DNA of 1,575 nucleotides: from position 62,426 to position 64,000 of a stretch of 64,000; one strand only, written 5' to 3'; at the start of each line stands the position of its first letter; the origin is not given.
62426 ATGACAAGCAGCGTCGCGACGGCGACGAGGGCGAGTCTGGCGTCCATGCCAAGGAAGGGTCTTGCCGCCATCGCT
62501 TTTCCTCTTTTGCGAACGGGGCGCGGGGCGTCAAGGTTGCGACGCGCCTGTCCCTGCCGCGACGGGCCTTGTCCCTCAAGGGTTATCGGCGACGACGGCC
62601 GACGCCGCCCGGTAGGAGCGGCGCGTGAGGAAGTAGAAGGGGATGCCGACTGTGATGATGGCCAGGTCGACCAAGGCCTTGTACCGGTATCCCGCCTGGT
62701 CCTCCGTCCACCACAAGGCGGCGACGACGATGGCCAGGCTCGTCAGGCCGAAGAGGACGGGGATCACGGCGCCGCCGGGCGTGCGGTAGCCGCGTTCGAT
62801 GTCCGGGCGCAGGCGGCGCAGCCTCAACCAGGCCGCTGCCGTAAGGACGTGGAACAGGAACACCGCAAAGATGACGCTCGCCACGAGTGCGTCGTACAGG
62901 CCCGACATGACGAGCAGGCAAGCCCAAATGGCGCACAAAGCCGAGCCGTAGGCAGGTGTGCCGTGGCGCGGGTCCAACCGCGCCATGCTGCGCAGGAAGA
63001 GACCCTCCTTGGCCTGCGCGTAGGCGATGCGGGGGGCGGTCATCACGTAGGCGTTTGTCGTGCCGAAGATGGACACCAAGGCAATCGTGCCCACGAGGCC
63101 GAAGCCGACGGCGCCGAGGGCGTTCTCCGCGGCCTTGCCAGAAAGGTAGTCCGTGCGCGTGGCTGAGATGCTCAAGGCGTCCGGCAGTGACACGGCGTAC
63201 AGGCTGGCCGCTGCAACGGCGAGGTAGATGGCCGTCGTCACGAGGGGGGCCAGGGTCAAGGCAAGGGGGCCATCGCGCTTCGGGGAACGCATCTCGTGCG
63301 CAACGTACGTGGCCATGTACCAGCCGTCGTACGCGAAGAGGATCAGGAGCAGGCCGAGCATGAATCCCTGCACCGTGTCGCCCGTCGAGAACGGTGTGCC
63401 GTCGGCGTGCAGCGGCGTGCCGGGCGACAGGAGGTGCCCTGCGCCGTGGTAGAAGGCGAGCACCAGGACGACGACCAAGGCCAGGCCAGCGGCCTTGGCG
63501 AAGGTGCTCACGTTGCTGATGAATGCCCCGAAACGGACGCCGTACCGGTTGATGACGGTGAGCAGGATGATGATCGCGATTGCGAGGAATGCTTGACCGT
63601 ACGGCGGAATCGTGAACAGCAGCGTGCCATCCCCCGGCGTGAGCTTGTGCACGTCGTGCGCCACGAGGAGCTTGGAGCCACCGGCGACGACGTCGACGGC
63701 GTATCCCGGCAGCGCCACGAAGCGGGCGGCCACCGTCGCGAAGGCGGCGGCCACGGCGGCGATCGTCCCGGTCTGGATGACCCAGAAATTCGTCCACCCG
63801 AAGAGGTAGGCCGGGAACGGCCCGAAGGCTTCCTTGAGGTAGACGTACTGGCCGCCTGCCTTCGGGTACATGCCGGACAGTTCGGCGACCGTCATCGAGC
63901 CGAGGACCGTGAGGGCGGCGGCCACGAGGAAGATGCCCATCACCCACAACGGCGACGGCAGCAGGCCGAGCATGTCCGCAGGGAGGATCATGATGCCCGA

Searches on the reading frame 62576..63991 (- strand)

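Call 72: search_protein_families(library=pfam, proteins=[window:62576-63991:-], max_evalue=0.0001)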
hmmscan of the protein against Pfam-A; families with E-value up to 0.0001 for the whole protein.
window:62576-63991:- (471 aa): 2 families
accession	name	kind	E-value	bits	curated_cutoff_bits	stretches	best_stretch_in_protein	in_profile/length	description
PF13520.12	AA_permease_2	-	1.3e-50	173.1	27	1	13-432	32-410/427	Amino acid permease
PF00324.27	AA_permease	-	7.5e-27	94.6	24.6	1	20-429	34-424/470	Amino acid permease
